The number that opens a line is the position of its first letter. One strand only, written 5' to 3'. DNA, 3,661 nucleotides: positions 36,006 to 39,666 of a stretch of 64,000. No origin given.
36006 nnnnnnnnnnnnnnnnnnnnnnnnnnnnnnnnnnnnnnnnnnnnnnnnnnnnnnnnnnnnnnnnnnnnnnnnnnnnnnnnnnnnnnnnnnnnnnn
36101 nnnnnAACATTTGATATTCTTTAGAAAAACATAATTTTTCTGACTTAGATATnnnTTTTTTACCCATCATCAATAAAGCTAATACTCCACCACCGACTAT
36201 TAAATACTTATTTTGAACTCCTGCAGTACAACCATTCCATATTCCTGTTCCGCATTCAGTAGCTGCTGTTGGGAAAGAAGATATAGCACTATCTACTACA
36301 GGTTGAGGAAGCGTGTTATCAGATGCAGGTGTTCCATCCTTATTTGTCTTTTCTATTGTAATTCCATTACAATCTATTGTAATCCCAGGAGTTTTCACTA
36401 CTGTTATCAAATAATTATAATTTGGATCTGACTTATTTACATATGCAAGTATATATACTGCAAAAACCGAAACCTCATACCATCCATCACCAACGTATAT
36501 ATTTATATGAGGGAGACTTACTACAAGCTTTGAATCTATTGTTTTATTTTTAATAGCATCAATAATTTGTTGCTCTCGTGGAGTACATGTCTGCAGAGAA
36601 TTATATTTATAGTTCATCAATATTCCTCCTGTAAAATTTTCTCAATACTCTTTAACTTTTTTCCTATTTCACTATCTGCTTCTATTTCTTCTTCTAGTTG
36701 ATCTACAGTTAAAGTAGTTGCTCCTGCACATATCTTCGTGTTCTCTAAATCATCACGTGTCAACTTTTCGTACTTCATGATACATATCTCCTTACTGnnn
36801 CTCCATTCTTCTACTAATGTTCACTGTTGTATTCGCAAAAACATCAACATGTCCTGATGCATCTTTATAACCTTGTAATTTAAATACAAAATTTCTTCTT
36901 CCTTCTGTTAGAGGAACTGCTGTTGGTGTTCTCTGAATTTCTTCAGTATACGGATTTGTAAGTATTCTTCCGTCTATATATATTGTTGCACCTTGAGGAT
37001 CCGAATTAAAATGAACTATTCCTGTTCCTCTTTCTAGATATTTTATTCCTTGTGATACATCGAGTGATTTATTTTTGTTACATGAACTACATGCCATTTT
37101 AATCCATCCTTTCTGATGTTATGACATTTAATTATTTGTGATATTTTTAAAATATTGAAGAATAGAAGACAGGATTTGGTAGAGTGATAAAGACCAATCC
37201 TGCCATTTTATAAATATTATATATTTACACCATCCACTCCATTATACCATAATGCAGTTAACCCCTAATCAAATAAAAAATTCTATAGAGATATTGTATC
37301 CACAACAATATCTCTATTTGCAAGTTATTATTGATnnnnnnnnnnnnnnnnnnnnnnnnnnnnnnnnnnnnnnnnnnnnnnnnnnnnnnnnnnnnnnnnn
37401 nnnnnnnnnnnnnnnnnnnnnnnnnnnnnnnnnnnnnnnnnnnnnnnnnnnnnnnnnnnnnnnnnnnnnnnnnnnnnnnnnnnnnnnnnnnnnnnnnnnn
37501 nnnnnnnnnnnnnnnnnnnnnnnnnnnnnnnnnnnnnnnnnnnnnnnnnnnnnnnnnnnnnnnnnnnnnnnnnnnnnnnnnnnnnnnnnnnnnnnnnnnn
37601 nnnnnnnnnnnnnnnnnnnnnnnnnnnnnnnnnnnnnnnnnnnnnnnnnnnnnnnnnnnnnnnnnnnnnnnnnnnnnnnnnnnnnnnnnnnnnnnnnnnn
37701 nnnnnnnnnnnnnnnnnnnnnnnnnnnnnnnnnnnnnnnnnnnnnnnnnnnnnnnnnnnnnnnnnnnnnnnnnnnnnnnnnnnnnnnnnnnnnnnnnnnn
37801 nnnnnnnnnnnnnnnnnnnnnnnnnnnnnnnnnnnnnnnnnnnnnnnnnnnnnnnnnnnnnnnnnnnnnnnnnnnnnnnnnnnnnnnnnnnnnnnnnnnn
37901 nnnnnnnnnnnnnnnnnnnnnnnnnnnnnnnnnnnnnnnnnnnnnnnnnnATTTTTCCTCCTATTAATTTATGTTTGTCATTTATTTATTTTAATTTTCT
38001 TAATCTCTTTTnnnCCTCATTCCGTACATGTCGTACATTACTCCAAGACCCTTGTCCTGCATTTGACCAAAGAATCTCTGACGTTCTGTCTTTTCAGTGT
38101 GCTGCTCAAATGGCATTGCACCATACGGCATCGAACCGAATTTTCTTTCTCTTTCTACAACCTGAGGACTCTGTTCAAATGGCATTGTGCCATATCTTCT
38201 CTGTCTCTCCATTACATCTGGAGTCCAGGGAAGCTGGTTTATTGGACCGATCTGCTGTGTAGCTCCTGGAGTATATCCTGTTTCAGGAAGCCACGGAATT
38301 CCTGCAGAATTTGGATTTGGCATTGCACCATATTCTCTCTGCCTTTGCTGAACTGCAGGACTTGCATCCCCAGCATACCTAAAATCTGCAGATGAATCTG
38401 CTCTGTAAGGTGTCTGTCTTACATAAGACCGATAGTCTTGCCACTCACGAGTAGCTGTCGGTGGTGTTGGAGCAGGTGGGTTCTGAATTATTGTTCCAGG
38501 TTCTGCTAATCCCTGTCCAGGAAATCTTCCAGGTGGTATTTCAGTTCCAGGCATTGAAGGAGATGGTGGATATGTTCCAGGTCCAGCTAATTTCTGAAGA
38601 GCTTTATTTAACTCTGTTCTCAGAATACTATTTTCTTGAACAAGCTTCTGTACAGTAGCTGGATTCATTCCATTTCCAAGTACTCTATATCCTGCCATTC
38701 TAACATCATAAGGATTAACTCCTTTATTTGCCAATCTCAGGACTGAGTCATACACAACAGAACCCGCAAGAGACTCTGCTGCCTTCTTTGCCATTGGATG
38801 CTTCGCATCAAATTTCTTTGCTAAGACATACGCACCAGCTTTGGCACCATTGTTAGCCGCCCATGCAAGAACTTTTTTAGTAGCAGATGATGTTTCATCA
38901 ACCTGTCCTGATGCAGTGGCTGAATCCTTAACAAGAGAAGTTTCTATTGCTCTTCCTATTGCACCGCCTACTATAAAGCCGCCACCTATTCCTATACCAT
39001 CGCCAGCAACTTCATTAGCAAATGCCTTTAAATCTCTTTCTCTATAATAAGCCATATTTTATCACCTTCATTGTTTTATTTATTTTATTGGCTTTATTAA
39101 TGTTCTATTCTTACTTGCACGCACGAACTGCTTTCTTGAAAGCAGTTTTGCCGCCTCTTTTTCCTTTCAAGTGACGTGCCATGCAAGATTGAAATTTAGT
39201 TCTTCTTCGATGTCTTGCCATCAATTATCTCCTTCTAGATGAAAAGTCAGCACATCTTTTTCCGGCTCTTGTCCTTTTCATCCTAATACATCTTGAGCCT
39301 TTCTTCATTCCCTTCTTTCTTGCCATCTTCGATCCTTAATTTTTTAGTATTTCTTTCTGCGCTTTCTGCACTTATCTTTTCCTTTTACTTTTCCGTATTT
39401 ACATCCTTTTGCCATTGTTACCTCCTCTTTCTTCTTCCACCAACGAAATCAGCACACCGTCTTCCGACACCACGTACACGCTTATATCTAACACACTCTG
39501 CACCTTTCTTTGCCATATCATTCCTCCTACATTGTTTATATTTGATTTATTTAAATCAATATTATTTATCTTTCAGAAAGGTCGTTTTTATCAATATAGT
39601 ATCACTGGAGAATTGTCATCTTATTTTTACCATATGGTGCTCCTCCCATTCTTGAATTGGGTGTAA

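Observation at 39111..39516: Tandem array of four tiny (23-36 aa) Arg/Lys-rich proteins, each with its own strong SD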

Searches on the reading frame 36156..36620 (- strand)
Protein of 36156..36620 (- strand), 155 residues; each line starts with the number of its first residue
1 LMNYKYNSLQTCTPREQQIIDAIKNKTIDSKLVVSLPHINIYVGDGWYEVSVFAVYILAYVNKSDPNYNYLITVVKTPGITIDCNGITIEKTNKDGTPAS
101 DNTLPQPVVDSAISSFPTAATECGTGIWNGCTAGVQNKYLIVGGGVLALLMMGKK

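Call 6: search_protein_families(library=pfam, proteins=[window:36156-36620:-], max_evalue=0.01)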
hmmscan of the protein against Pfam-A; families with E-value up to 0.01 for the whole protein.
window:36156-36620:- (155 aa): 0 families

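Call 7: search_protein_families(library=phrogs, proteins=[window:36156-36620:-], max_evalue=0.01)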
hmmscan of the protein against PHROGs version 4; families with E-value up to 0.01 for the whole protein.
window:36156-36620:- (155 aa): 1 family
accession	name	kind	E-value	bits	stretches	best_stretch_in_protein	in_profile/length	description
phrog_16578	-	unknown function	0.0097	17.3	0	34-59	45-70/83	-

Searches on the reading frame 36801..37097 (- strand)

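Call 6: search_protein_families(library=pfam, proteins=[window:36801-37097:-], max_evalue=0.01)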
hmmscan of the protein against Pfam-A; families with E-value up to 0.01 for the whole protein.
window:36801-37097:- (99 aa): 1 family
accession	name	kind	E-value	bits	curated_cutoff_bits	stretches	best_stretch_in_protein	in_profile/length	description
PF08308.17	PEGA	-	6.4e-10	39.2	20.8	1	26-97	2-66/71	PEGA domain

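Call 7: search_protein_families(library=phrogs, proteins=[window:36801-37097:-], max_evalue=0.01)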
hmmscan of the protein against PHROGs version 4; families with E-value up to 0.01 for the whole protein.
window:36801-37097:- (99 aa): 0 families

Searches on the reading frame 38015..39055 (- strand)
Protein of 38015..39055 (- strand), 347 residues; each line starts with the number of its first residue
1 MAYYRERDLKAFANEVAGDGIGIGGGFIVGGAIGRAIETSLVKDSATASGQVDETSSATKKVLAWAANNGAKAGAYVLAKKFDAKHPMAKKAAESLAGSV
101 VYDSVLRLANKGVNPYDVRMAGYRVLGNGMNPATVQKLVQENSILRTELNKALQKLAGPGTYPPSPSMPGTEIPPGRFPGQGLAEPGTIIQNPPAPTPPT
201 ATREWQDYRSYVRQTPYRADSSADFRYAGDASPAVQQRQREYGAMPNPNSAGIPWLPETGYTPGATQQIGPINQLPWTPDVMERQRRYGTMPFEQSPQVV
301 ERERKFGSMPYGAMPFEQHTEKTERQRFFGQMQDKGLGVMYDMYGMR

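Call 6: search_protein_families(library=pfam, proteins=[window:38015-39055:-], max_evalue=0.01)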
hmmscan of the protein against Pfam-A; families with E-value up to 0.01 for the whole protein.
window:38015-39055:- (347 aa): 0 families

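Call 7: search_protein_families(library=phrogs, proteins=[window:38015-39055:-], max_evalue=0.01)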
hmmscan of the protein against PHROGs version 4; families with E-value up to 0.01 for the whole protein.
window:38015-39055:- (347 aa): 0 families

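Call 15: find_related_loci(query=window:38015-39055:-, collection=viral_contigs, flank=6000)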
Query window:38015-39055:- (347 aa) in viral_contigs; peptide patterns used: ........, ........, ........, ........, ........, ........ (x = any residue, [..] = any of these).
2 stretches matched a pattern, but none encodes a relative of the query by tblastn (E <= 1e-3).

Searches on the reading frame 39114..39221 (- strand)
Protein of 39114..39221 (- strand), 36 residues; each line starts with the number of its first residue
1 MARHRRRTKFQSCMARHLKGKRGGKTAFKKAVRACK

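Call 12: search_protein_families(library=pfam, proteins=[window:39114-39221:-], max_evalue=10)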
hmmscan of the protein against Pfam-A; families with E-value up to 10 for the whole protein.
seq(36 aa): 0 families

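Call 13: search_protein_families(library=phrogs, proteins=[window:39114-39221:-], max_evalue=10)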
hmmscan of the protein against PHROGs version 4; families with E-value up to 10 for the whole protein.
seq(36 aa): 1 family
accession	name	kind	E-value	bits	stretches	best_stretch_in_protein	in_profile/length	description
phrog_35334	-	tail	0.0056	17.6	1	10-32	22-43/49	tail length tape measure protein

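Call 52: search_solved_structures(query=A3, max_evalue=10)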
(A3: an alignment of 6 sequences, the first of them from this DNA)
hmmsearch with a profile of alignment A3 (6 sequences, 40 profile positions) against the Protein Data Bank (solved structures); distinct sequences matched with E-value up to 10: 1.
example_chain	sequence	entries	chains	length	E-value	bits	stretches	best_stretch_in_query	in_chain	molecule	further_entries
5wsu_C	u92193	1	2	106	0.76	13.4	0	18-33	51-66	Unconventional myosin-VIIa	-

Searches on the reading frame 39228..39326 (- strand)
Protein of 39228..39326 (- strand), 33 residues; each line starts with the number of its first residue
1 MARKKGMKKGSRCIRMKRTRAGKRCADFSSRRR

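Call 12: search_protein_families(library=pfam, proteins=[window:39228-39326:-], max_evalue=10)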
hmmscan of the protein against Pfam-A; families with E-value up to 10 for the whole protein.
seq(33 aa): 0 families

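Call 13: search_protein_families(library=phrogs, proteins=[window:39228-39326:-], max_evalue=10)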
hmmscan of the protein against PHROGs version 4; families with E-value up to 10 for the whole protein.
seq(33 aa): 0 families

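Call 51: search_solved_structures(query=A2, max_evalue=10)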
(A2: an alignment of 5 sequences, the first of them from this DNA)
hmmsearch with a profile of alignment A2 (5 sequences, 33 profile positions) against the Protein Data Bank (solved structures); distinct sequences matched with E-value up to 10: 1.
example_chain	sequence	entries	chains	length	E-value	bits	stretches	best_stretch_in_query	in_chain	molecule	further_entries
5gm6_a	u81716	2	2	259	2.9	10.9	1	4-27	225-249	Pre-mRNA-splicing factor CWC24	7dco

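Call 78: predict_structure(alignment_id=A5)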
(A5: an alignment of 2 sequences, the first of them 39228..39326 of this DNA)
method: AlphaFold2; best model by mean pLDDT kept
length: 33 residues; sequences in the alignment: 2
mean_pLDDT: 71.7   pTM: 0.30
mean pLDDT of the five models: 71.7, 67.1, 64.0, 61.5, 58.1
residues with pLDDT >= 90: 1; 70-90: 18; 50-70: 9; < 50: 5
segments of 3 or more residues with pLDDT < 50: 1-3
pLDDT, mean of each block of 10 residues (from residue 1): 53 85 82 54
secondary structure, 60 per line:
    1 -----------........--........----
elements in order: E12-19 E22-29

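Call 94: search_protein_representatives(alignment_id=A5)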
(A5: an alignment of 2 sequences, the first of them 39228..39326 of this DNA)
Query: 2 sequences, 37 profile positions. Proteins with E-value up to 0.001 (for the whole library): 10; up to 1e-10: 2; up to 1e-30: 0. The best 10 are listed.
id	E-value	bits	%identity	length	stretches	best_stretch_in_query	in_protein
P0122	8.1e-14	67.1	-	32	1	1-37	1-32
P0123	4.2e-11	58.4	-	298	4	3-37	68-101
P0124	1.5e-09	53.4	-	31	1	1-33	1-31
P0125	8.0e-09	51.1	-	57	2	5-30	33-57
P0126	5.0e-08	48.5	-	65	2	4-31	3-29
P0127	9.9e-07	44.4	-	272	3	2-29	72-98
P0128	1.5e-06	43.8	-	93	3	12-31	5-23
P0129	9.5e-06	41.2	-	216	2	12-34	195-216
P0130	8.5e-05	38.2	-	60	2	4-28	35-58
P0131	6.5e-04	35.4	-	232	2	12-30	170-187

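Call 96: search_protein_families(library=pfam, proteins=[P0123, P0125, P0126, P0127, P0128, P0129, P0130, P0131], max_evalue=10)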
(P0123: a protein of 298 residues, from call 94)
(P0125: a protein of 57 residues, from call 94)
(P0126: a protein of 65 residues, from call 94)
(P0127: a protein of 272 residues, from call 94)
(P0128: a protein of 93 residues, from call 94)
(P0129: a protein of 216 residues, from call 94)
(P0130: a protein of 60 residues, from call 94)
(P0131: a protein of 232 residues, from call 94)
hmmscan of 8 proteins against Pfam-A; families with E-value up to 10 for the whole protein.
P0123 (298 aa): 0 families

P0125 (57 aa): 1 family
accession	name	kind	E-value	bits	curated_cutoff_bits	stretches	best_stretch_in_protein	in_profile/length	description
PF13986.11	DUF4224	-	0.16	12.4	22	0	39-51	25-37/45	Domain of unknown function (DUF4224)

P0126 (65 aa): 1 family
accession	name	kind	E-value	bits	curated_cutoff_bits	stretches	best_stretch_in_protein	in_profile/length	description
PF21992.2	DUF6927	-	0.043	14.2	27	1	43-60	40-57/74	Domain of unknown function (DUF6927)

P0127 (272 aa): 0 families

P0128 (93 aa): 0 families

P0129 (216 aa): 0 families

P0130 (60 aa): 0 families

P0131 (232 aa): 0 families

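Call 97: find_encoding_contigs(protein=P0127, flank=8000, max_places=2)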
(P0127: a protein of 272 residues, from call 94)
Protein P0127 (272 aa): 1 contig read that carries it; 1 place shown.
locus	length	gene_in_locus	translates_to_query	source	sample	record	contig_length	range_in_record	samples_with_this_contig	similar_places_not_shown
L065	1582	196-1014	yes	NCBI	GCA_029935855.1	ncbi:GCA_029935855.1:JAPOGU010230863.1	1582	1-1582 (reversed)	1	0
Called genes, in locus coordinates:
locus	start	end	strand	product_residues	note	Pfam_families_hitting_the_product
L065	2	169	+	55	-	?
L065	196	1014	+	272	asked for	-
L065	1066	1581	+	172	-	?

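Call 98: find_encoding_contigs(protein=P0128, flank=8000, max_places=2)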
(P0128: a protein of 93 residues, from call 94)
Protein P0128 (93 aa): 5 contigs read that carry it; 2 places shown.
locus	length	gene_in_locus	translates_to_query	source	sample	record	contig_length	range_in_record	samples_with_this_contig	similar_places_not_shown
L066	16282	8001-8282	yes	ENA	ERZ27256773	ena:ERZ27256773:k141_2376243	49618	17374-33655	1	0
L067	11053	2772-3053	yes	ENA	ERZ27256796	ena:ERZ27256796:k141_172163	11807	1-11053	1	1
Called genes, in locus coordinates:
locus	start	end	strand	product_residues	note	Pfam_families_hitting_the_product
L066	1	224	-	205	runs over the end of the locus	-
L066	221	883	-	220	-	-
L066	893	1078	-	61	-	-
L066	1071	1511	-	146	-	-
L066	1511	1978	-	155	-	-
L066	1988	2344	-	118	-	-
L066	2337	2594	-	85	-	-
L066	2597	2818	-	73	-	-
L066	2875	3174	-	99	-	PF20586:DUF6788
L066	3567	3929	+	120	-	-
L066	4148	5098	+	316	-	PF02899:Phage_int_SAM_1 (faint), PF00589:Phage_integrase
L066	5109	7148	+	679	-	-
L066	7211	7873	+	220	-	-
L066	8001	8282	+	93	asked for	-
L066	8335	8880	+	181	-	-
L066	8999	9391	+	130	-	-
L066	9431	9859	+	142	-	-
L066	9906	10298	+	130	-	-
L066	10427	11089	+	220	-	-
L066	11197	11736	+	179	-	-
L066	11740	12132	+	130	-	-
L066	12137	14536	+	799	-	-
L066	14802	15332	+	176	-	-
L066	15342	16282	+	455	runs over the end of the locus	PF05887:Trypan_PARP (weak)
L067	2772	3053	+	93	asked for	-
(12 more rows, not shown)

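Call 100: search_solved_structures(query=L066:10427-11086:+, max_evalue=1)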
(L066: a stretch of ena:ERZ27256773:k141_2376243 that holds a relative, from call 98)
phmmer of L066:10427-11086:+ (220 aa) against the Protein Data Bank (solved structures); distinct sequences matched with E-value up to 1: 1.
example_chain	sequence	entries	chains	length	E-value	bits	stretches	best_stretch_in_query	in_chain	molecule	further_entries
4ix1_A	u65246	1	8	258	0.5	13.4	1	59-109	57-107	hypothetical protein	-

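Call 101: search_solved_structures(query=L066:11197-11733:+, max_evalue=1)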
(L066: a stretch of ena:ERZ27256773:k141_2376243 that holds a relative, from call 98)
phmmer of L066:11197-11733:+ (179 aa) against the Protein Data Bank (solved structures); distinct sequences matched with E-value up to 1: 0.

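Call 102: search_protein_families(library=phrogs, proteins=[L066:10427-11086:+, L066:11197-11733:+, L066:5109-7145:+, L066:12137-14533:+, L066:7211-7870:+, L066:8335-8877:+, P0129, P0131, P0127, P0123], max_evalue=0.01)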
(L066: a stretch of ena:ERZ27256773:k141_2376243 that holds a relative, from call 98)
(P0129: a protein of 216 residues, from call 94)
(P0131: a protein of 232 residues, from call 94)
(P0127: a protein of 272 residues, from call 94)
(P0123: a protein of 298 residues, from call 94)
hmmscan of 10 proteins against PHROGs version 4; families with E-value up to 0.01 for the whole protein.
L066:10427-11086:+ (220 aa): 0 families

L066:11197-11733:+ (179 aa): 0 families

L066:5109-7145:+ (679 aa): 0 families

L066:12137-14533:+ (799 aa): 0 families

L066:7211-7870:+ (220 aa): 1 family
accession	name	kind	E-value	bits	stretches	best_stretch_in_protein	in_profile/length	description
phrog_12671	-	other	0.0037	17.3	1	103-159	99-152/248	peptidase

L066:8335-8877:+ (181 aa): 0 families

P0129 (216 aa): 1 family
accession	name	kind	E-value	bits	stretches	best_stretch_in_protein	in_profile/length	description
phrog_32753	-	unknown function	0.00091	19.9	0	186-207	4-25/59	-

P0131 (232 aa): 0 families

P0127 (272 aa): 0 families

P0123 (298 aa): 0 families

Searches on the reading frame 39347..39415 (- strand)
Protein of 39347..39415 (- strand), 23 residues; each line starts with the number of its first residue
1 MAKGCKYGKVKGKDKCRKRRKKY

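Call 12: search_protein_families(library=pfam, proteins=[window:39347-39415:-], max_evalue=10)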
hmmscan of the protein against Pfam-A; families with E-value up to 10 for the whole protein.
seq(23 aa): 0 families

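Call 13: search_protein_families(library=phrogs, proteins=[window:39347-39415:-], max_evalue=10)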
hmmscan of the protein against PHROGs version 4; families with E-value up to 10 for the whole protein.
seq(23 aa): 1 family
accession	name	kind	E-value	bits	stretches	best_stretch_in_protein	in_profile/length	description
phrog_37234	-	unknown function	0.15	13.3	1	6-22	35-51/57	-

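Call 53: search_solved_structures(query=A4, max_evalue=10)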
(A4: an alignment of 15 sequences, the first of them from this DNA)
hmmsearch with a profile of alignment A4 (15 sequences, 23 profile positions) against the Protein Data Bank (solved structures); distinct sequences matched with E-value up to 10: 0.

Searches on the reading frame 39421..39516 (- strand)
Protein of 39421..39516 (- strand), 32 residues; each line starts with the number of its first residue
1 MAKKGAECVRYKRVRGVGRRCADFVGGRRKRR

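Call 12: search_protein_families(library=pfam, proteins=[window:39421-39516:-], max_evalue=10)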
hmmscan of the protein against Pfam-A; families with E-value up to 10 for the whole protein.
seq(32 aa): 0 families

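Call 13: search_protein_families(library=phrogs, proteins=[window:39421-39516:-], max_evalue=10)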
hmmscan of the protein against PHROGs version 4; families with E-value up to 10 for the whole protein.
seq(32 aa): 0 families

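Call 103: list_cluster_members(proteins=[window:39421-39516:-, window:39228-39326:-, window:39114-39221:-, window:39114-39224:-, window:39347-39415:-, window:33796-33966:-])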
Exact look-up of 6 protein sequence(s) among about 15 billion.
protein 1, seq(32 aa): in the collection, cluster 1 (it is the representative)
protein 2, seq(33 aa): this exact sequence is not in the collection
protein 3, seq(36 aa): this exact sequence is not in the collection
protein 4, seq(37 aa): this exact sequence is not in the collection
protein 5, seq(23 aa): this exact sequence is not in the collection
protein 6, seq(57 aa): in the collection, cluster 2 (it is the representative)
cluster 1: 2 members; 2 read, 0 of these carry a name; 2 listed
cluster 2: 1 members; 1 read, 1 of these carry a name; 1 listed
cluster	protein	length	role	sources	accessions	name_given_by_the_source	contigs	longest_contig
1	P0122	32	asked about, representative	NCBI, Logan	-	-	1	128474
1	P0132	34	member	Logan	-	-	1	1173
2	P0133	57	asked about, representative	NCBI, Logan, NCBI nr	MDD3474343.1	MAG: hypothetical protein PHP08_00385 [Candidatus Dojkabacteria bacterium] | hypothetical protein [Candidatus Dojkabacteria bacterium]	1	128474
